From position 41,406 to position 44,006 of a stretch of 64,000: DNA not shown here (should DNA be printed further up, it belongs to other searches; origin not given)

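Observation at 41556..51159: ArnB/ArnC/ArnD/ArnT-like module built around WecE and two methyltransferases: predicted lipid-linked modified 4-amino-4,6-dideoxyhexose transfer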

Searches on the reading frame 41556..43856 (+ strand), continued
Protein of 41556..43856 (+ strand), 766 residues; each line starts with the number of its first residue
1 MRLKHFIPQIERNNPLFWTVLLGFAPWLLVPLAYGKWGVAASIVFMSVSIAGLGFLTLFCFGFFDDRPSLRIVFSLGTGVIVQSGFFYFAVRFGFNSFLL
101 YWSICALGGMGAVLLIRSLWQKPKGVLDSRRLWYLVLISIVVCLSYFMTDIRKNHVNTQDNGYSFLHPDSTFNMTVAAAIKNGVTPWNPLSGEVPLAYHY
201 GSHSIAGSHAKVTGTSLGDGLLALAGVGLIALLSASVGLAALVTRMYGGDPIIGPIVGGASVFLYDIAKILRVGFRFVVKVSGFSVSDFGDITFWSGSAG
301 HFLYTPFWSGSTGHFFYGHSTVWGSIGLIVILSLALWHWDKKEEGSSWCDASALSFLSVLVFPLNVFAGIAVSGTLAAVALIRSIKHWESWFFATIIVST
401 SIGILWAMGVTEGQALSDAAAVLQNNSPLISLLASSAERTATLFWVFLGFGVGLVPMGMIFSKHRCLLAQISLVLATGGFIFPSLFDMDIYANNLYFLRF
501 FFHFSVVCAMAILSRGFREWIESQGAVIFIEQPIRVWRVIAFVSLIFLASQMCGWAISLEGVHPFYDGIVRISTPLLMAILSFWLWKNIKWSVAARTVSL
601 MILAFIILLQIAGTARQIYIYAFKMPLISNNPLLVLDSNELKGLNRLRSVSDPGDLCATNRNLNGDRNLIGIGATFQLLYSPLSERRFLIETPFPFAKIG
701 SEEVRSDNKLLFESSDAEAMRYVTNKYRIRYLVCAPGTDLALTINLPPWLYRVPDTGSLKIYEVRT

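Call 42: search_protein_families(library=pfam, proteins=[L006:3498-3878:+, L006:3899-4630:+, L003:4658-5014:+, L002:9476-9904:+, L002:6770-7774:+, L002:5772-6770:+, L001:4958-6304:+, L011:8381-9940:+, L011:6950-8146:+], max_evalue=0.1)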
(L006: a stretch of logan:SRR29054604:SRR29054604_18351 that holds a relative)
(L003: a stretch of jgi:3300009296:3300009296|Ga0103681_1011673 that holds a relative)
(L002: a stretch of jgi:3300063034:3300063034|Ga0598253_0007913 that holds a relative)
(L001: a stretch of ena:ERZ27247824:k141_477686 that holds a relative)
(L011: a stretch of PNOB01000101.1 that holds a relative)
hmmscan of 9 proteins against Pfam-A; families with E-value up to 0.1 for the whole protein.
L006:3498-3878:+ (126 aa): 0 families

L006:3899-4630:+ (243 aa): 3 families
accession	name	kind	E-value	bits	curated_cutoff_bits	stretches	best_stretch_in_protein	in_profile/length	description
PF00583.31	Acetyltransf_1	-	0.0039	17.9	20.7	1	139-226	29-116/116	Acetyltransferase (GNAT) family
PF13673.13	Acetyltransf_10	-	0.012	16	23.6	1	161-232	49-113/128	Acetyltransferase (GNAT) domain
PF13302.13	Acetyltransf_3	-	0.031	15.4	25.4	1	95-227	9-138/138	Acetyltransferase (GNAT) domain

L003:4658-5014:+ (118 aa): 1 family
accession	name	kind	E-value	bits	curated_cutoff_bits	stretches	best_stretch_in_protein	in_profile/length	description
PF21360.3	PylC-like_N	-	4.9e-14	52.7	27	1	27-97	22-90/96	PylC-like, N-terminal domain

L002:9476-9904:+ (142 aa): 1 family
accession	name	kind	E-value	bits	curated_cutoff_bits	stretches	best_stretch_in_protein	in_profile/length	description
PF04138.20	GtrA_DPMS_TM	-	1.1e-18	68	26.1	1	17-141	1-117/117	GtrA/DPMS, transmembrane domain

L002:6770-7774:+ (334 aa): 14 families
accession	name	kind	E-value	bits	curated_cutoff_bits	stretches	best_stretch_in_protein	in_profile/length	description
PF01370.27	Epimerase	-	1e-45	156.5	20.9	1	16-256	1-240/240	NAD dependent epimerase/dehydratase family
PF16363.11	GDP_Man_Dehyd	-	3.2e-41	142.3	27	1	17-322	1-332/332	GDP-mannose 4,6 dehydratase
PF01073.25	3Beta_HSD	-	9.4e-15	54.8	22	1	18-243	2-229/280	3-beta hydroxysteroid dehydrogenase/isomerase family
PF04321.23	RmlD_sub_bind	-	1.1e-08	35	27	1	15-283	2-240/287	RmlD substrate binding domain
PF02719.21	Polysacc_synt_2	-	1.6e-06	28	20.2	1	16-131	1-125/293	Polysaccharide biosynthesis protein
PF00106.31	adh_short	-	1.3e-05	25.2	26.6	1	14-93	1-87/195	short chain dehydrogenase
PF08659.16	KR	-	0.0007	20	22.6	1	16-82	3-73/180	KR domain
PF07993.18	NAD_binding_4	-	0.00084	19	20.1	1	74-191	79-209/258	Male sterility protein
PF03435.24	Sacchrp_dh_NADP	-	0.0026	18.5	25.1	1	17-100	2-85/129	Saccharopine dehydrogenase NADP binding domain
PF04127.22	DFP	-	0.035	14.3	22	1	23-56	29-65/186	DNA/pantothenate metabolism flavoprotein C-terminal domain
PF13460.12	NAD_binding_10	-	0.036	14.4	27.2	1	20-96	1-73/184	NAD(P)H-binding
PF03446.21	NAD_binding_2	-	0.05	14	21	0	21-46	6-31/161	NAD binding domain of 6-phosphogluconate dehydrogenase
PF02826.25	2-Hacid_dh_C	-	0.054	13.3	25.1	1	13-81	36-109/178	D-isomer specific 2-hydroxyacid dehydrogenase, NAD binding domain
PF02737.24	3HCDH_N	-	0.076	13.4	22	0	21-46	6-31/180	3-hydroxyacyl-CoA dehydrogenase, NAD binding domain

L002:5772-6770:+ (332 aa): 3 families
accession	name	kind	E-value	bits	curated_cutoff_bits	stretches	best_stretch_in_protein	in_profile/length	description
PF00535.33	Glycos_transf_2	-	1.5e-25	90.5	23.3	1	14-173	1-164/168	Glycosyl transferase family 2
PF13641.12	Glyco_tranf_2_3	-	6.4e-07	30.1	27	1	13-177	3-175/230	Glycosyltransferase like family 2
PF10111.15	Glyco_tranf_2_2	-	0.0092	15.9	27.3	1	14-104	1-91/276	Glycosyltransferase like family 2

L001:4958-6304:+ (448 aa): 0 families

L011:8381-9940:+ (519 aa): 1 family
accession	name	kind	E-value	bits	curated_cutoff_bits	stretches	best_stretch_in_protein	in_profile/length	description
PF14015.11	DUF4231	-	0.04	14.8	24.7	0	315-385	23-90/103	Protein of unknown function (DUF4231)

L011:6950-8146:+ (398 aa): 1 family
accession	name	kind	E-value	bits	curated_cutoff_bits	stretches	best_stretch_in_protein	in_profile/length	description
PF09594.16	GT87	-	1.2e-21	78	25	1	83-300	1-214/237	Glycosyltransferase family 87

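Call 43: predict_structure(alignment_id=A2)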
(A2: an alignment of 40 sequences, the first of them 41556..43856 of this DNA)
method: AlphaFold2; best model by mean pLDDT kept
length: 766 residues; sequences in the alignment: 40
mean_pLDDT: 86.4   pTM: 0.91
mean pLDDT of the five models: 86.4, 84.3, 83.8, 82.5, 82.0
residues with pLDDT >= 90: 477; 70-90: 177; 50-70: 65; < 50: 47
segments of 3 or more residues with pLDDT < 50: 288-310, 415-424, 666-674
pLDDT, mean of each block of 10 residues (from residue 1): 57 83 97 97 98 98 93 98 97 94 98 95 65 92 95 94 91 95 89 82 96 96 97 98 94 94 80 73 58 43 41 78 96 95 71 94 95 96 93 95 93 57 62 83 87 92 92 95 76 74 95 91 79 93 95 87 67 92 96 92 90 89 68 84 98 95 62 65 94 65 89 96 97 96 91 97 94
secondary structure, 60 per line:
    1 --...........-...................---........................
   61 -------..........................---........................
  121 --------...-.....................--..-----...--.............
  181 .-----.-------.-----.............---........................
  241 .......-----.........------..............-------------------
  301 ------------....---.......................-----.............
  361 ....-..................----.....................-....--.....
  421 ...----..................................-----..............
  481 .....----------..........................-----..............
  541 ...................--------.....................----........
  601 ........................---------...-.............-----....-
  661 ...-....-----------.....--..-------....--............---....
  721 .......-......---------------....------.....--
elements in order (helices of 4 or more, strands of 3 or more residues): H3-13 H15-33 H37-60 H68-93 H97-120 H133-153 E163-165 H168-181 H201-213 H217-247 H253-261 H268-281 H313-316 H320-342 H348-364 H366-383 H388-408 H410-413 H416-423 H428-461 H467-485 H496-521 H527-559 H568-588 H593-624 E634-636 H638-650 E656-659 H665-668 H680-684 H696-699 H702-713 H717-727 E729-734 E750-753 E760-764

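Call 45: fold_search(model_id=the predicted structure, library=pdb)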
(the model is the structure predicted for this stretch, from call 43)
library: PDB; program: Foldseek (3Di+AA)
matches with E <= 10: 164; with E <= 0.001: 2
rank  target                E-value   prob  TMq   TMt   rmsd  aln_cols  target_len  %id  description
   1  8if8_C                4.6e-05  1.00  0.44  0.54  14.4       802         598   12  Arabinosyltransferase AftA (released 2023-05-31)
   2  6s7t_A                4.2e-04  1.00  0.33  0.35  16.4       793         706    9  Cryo-EM structure of human oligosaccharyltransferase complex OST-B (released 2019-12-18)
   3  8pn9_A                1.2e-03  1.00  0.37  0.42  13.5       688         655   11  Structure of human oligosaccharyltransferase OST-A complex bound to NGI-1 (released 2024-05-08)
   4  7oci_F                2.1e-03  1.00  0.37  0.43  13.5       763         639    9  Cryo-EM structure of yeast Ost6p containing oligosaccharyltransferase complex (released 2022-02-16)
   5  7zli_A                2.5e-03  1.00  0.32  0.36  17.7       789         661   10  Cryo-EM structure of C-mannosyltransferase CeDPY19, in complex with Dol25-P-Man and bound to CMT2-Fab and anti-Fab nan (released 2023-01-11)
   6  6c26_A                2.9e-03  1.00  0.39  0.45  12.4       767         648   10  The Cryo-EM structure of a eukaryotic oligosaccharyl transferase complex (released 2018-01-31)
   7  5ezm                  3.8e-03  1.00  0.37  0.48  12.2       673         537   11  Crystal Structure of ArnT from Cupriavidus metallidurans in the apo state (released 2016-02-17)
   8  6gxc_A                1.6e-02  0.99  0.31  0.33  16.7       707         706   10  Bacterial oligosaccharyltransferase PglB in complex with an inhibitory peptide and a reactive lipid-linked oligosaccha (released 2018-11-14)
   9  3rce_A                2.9e-02  0.99  0.30  0.33  16.0       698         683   10  Bacterial oligosaccharyltransferase PglB (released 2011-06-15)
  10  5ogl_A                3.9e-02  0.98  0.29  0.31  16.9       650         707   10  Structure of bacterial oligosaccharyltransferase PglB in complex with an acceptor peptide and an lipid-linked oligosac (released 2017-10-25)
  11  3vu0_A                5.5e-02  1.00  0.11  0.50   7.7       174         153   11  Crystal structure of the C-terminal globular domain of oligosaccharyltransferase (AfAglB-S2, AF_0040, O30195_ARCFU) fr (released 2013-01-23)
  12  3vu0_C                1.1e-01  1.00  0.11  0.49   7.8       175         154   11  Crystal structure of the C-terminal globular domain of oligosaccharyltransferase (AfAglB-S2, AF_0040, O30195_ARCFU) fr (released 2013-01-23)
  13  7q0l                  1.4e-01  0.30  0.13  0.18  25.7       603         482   12  Crystal structure of the peptide transporter YePEPT-K314A at 2.93 A (released 2022-03-09)
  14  3vu0_B                2.3e-01  1.00  0.11  0.46   8.2       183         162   11  Crystal structure of the C-terminal globular domain of oligosaccharyltransferase (AfAglB-S2, AF_0040, O30195_ARCFU) fr (released 2013-01-23)
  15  4d2d_A                2.6e-01  0.15  0.11  0.15  24.1       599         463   12  Structure of a tri peptide bound POT family peptide transporter (released 2014-06-25)
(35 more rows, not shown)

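Call 66: find_encoding_contigs(protein=P0011, flank=6000, max_places=2)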
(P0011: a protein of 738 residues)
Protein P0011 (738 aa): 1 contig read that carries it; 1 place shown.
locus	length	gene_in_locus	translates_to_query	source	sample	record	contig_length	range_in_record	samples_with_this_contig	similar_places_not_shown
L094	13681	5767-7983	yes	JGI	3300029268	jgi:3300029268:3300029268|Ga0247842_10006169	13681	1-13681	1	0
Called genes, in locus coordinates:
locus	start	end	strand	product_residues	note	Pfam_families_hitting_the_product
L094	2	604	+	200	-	?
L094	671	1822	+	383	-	PF20706:GT4-conflict (weak), PF00534:Glycos_transf_1, PF13692:Glyco_trans_1_4, PF13524:Glyco_trans_1_2 (weak)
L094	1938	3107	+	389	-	PF00155:Aminotran_1_2 (weak), PF01212:Beta_elim_lyase (weak), PF01041:DegT_DnrJ_EryC1, PF01053:Cys_Met_Meta_PP (weak)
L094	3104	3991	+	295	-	PF13489:Methyltransf_23, PF08241:Methyltransf_11, PF08242:Methyltransf_12 (weak), PF13649:Methyltransf_25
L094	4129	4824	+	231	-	PF02353:CMAS (weak), PF13489:Methyltransf_23, PF01135:PCMT, PF01209:Ubie_methyltran, PF13847:Methyltransf_31, PF08241:Methyltransf_11, PF08242:Methyltransf_12, PF13649:Methyltransf_25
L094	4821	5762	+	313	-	PF00535:Glycos_transf_2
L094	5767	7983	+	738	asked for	-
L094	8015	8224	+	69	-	-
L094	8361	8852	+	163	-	PF08241:Methyltransf_11, PF08242:Methyltransf_12 (weak), PF13489:Methyltransf_23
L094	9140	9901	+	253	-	PF13641:Glyco_tranf_2_3, PF00535:Glycos_transf_2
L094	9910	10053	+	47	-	-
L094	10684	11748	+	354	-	PF01073:3Beta_HSD (faint), PF01370:Epimerase, PF02719:Polysacc_synt_2, PF04321:RmlD_sub_bind, PF16363:GDP_Man_Dehyd, PF07993:NAD_binding_4 (weak)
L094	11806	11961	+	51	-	-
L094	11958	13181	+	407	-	PF01073:3Beta_HSD, PF01370:Epimerase, PF04321:RmlD_sub_bind (faint), PF16363:GDP_Man_Dehyd, PF07993:NAD_binding_4 (weak), PF16363:GDP_Man_Dehyd (weak)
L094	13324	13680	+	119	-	?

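Call 67: find_encoding_contigs(protein=P0014, flank=6000, max_places=2)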
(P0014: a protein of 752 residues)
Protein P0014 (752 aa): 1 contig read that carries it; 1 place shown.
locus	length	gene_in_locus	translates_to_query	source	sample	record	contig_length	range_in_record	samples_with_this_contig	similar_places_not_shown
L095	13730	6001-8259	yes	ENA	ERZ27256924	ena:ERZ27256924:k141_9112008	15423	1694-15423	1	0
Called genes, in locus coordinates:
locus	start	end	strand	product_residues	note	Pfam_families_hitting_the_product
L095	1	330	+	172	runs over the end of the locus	-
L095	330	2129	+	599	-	PF02543:Carbam_trans_N, PF00814:TsaD (faint), PF16861:Carbam_trans_C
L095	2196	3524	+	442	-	PF00657:Lipase_GDSL (faint)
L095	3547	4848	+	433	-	PF00005:ABC_tran, PF13304:AAA_21 (faint), PF14524:Wzt_C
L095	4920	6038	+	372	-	PF13489:Methyltransf_23, PF08241:Methyltransf_11 (weak), PF08242:Methyltransf_12 (weak)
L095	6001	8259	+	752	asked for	-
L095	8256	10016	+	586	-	PF05159:Capsule_synth (faint)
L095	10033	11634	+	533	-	-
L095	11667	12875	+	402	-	-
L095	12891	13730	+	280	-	?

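Call 72: search_protein_families(library=ncbifam, proteins=[L006:3899-4630:+, L094:1938-3107:+, L002:6770-7774:+, L002:5772-6770:+], max_evalue=0.000001)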
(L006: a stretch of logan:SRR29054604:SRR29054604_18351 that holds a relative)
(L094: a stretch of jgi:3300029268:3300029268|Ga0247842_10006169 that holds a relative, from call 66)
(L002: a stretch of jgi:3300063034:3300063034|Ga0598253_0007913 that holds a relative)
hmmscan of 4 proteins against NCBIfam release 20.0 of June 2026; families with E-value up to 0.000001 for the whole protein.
L006:3899-4630:+ (243 aa): 1 family
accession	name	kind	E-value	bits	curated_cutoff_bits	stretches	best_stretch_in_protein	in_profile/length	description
NF008212.0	PRK10975.1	equivalog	2.1e-12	47.4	219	1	2-234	6-227/232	dTDP-4-amino-4,6-dideoxy-D-galactose acyltransferase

L094:1938-3107:+ (389 aa): 10 families
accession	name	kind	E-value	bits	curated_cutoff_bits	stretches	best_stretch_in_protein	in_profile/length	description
NF008658.2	PRK11658.1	equivalog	3.1e-109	365.1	631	1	6-385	2-378/379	UDP-4-amino-4-deoxy-L-arabinose aminotransferase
TIGR03588.1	PseC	equivalog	6.4e-105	351.2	423.5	1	9-384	2-380/380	UDP-4-amino-4,6-dideoxy-N-acetyl-beta-L-altrosamine transaminase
NF008687.0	PRK11706.1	equivalog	3.3e-78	263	375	1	10-383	3-373/375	dTDP-4-amino-4,6-dideoxygalactose transaminase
TIGR04181.1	NHT_00031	hypoth_equivalog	3.3e-72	243.3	420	1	13-365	5-359/359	LegC family aminotransferase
TIGR02379.1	ECA_wecE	subfamily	6.3e-62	209.5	434.85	1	11-381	4-372/376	dTDP-4-amino-4,6-dideoxy-D-glucose transaminase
TIGR04427.1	PLP_DesI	equivalog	3.4e-59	200.9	650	1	21-382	35-381/390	dTDP-4-dehydro-6-deoxyglucose aminotransferase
NF011936.0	PRK15407.1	equivalog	1.9e-57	194.9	423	1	15-384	43-436/440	lipopolysaccharide biosynthesis protein RfbH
NF004650.0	PRK05994.1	equivalog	4.5e-09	35.6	667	1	36-162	62-188/427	O-acetylhomoserine aminocarboxypropyltransferase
TIGR01328.1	met_gam_lyase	equivalog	5.2e-07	28.9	549.7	1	36-162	58-184/391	methionine gamma-lyase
NF005695.0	PRK07503.1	equivalog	9.4e-07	27.8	666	0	36-162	64-190/403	methionine gamma-lyase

L002:6770-7774:+ (334 aa): 20 families
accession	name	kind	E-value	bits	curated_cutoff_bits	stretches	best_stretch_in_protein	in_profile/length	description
TIGR01181.1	dTDP_gluc_dehyt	equivalog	3.4e-41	141.4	365.1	1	16-331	2-316/321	dTDP-glucose 4,6-dehydratase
TIGR04180.1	EDH_00030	hypoth_equivalog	1.4e-36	126.1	475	1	16-312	1-295/297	NAD-dependent 4,6-dehydratase LegB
TIGR01179.1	galE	equivalog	2e-30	105.8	262.3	1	16-314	2-312/332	UDP-glucose 4-epimerase GalE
TIGR02197.1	heptose_epim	equivalog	5.7e-27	94.7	274.6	1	16-325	1-312/316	ADP-glyceromanno-heptose 6-epimerase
NF007490.0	PRK10084.1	subfamily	3.3e-20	72.4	649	1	149-330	157-338/361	dTDP-glucose 4,6-dehydratase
NF011728.1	PRK15181.1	equivalog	1.4e-19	70.3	760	1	7-329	8-341/348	Vi polysaccharide biosynthesis UDP-N-acetylglucosaminuronic acid C-4 epimerase TviC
NF007582.0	PRK10217.1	equivalog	7e-19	68.1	698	1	14-328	2-333/355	dTDP-glucose 4,6-dehydratase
NF008360.0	PRK11150.1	equivalog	5.5e-17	61.9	452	1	16-288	2-268/310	ADP-glyceromanno-heptose 6-epimerase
NF007956.0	PRK10675.1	subfamily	4.4e-16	58.9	394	1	15-332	2-335/338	UDP-glucose 4-epimerase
TIGR02622.1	CDP_4_6_dhtase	equivalog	4.4e-15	55.7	278.45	1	13-170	4-165/352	CDP-glucose 4,6-dehydratase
NF043036.1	ErythonDh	equivalog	1.6e-14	53.9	325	1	15-170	2-160/321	D-erythronate dehydrogenase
NF042423.1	oxyalk_red_Shew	equivalog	1e-13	51.1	580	1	14-275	9-258/331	2-alkyl-3-oxoalkanoate reductase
NF047922.1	GDPFucSynFcl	equivalog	3.2e-13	49.8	500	1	14-329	3-304/308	GDP-L-fucose synthase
NF042422.1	oxyalk_red_OleD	equivalog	1.2e-11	44.6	580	1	15-280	2-256/329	2-alkyl-3-oxoalkanoate reductase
TIGR01472.1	gmd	equivalog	3.1e-10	39.8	415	1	64-175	56-171/342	GDP-mannose 4,6-dehydratase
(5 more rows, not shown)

L002:5772-6770:+ (332 aa): 9 families
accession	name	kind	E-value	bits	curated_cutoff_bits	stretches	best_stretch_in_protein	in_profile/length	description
NF047588.1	GlcsyltransPgfSStrep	equivalog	6.5e-76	255.5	500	1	13-311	3-305/308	glycosyltransferase PgfS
NF007986.1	PRK10714.1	equivalog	1.4e-48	165.6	529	1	13-312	8-312/316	undecaprenyl-phosphate 4-deoxy-4-formamido-L-arabinose transferase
NF007482.0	PRK10073.1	equivalog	1.4e-13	50.6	423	1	11-117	6-108/334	glycosyltransferase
TIGR03937.1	PgaC_IcaA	equivalog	1.6e-12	47.1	422.3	1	11-105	45-136/407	poly-beta-1,6-N-acetyl-D-glucosamine synthase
NF041875.1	EPS_EpsD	equivalog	2.5e-11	43.5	370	1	13-112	1-97/325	exopolysaccharide biosynthesis glycosyltransferase EpsD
NF041394.1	GtaseAglG_Halo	equivalog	6.6e-09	35.5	440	1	13-118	3-106/304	glucosyl-dolichyl phosphate glucuronosyltransferase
NF047683.1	TeichurnBiosyTuaG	equivalog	1.5e-08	34.6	400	1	13-104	8-96/252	teichuronic acid biosynthesis protein TuaG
NF050050.1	ProtGlycPglI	equivalog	1.6e-07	31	500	1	13-128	4-117/306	GalNAc(5)-diNAcBac-PP-undecaprenol beta-1,3-glucosyltransferase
TIGR03965.1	mycofact_glyco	equivalog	2.2e-07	30.1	280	1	12-107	75-167/467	mycofactocin biosynthesis glycosyltransferase MftF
